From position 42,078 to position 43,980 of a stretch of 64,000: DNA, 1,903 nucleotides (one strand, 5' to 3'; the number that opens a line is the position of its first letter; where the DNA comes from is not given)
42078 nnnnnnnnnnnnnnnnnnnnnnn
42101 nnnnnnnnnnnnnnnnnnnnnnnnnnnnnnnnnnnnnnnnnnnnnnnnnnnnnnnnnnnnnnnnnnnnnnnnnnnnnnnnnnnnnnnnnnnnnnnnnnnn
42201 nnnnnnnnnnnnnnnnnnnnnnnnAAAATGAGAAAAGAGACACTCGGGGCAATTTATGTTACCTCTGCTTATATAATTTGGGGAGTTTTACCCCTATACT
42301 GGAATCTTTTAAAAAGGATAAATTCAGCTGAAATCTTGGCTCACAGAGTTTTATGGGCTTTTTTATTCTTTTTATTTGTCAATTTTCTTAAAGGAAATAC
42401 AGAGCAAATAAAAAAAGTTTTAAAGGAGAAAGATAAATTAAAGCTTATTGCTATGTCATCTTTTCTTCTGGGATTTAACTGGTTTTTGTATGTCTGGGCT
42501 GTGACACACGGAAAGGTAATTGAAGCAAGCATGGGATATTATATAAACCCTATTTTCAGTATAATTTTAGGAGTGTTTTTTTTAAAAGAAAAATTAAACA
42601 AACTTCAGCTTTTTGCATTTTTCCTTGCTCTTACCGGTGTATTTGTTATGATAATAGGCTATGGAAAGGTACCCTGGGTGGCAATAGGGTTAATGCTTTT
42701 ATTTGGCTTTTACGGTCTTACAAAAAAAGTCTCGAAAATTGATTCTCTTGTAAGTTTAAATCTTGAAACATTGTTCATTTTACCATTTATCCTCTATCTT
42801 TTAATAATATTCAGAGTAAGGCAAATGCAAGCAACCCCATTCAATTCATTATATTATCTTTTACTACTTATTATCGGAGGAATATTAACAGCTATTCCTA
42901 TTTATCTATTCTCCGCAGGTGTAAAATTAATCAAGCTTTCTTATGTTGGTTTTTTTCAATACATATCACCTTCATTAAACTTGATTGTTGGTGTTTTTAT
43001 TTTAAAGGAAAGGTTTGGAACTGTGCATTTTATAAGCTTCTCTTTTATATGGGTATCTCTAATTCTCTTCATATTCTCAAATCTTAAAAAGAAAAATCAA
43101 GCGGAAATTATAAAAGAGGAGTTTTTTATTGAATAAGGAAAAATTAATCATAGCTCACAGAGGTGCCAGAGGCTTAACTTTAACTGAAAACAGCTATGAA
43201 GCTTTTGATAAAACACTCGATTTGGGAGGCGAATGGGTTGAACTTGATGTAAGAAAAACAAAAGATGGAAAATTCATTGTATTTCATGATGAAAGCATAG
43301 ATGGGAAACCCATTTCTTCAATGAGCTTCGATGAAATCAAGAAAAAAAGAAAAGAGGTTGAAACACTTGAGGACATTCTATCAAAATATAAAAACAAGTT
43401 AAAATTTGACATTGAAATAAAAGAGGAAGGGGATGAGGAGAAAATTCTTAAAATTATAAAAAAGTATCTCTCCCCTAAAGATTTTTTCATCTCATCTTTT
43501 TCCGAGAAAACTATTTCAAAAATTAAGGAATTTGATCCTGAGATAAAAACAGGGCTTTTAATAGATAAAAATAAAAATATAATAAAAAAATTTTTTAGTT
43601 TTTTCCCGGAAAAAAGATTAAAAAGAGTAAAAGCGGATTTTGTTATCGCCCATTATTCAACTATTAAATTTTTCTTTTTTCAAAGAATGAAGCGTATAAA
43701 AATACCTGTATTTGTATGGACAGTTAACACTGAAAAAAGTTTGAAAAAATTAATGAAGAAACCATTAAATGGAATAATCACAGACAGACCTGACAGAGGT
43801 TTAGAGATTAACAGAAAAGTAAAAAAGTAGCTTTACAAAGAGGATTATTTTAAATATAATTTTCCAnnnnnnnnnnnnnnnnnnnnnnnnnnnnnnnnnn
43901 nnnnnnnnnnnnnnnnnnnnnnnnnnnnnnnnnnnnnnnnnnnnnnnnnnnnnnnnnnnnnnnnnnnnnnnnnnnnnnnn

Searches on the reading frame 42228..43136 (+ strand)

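Call 6: search_protein_families(library=pfam, proteins=[window:42228-43136:+], max_evalue=0.00001)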
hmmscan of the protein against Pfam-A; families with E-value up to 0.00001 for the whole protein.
window:42228-43136:+ (302 aa): 1 family
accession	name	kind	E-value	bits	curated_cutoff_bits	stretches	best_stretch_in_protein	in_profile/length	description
PF00892.27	EamA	-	2.8e-26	92.8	28.2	2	6-142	2-134/135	EamA-like transporter family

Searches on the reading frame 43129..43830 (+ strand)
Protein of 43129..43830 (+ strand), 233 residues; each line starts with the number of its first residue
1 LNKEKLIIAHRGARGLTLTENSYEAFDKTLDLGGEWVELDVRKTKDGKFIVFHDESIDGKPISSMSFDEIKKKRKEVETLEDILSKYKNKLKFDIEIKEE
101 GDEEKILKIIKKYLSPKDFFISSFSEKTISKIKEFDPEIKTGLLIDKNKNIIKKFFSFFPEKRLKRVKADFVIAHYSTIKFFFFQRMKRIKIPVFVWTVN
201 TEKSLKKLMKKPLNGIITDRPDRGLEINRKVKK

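Call 7: search_protein_families(library=pfam, proteins=[window:43129-43830:+], max_evalue=0.00001)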
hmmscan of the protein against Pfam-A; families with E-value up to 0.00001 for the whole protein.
window:43129-43830:+ (233 aa): 1 family
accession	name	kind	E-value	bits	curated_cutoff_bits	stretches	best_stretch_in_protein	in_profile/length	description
PF03009.23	GDPD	-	2.2e-31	110.3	23.6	1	10-222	1-243/244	Glycerophosphoryl diester phosphodiesterase family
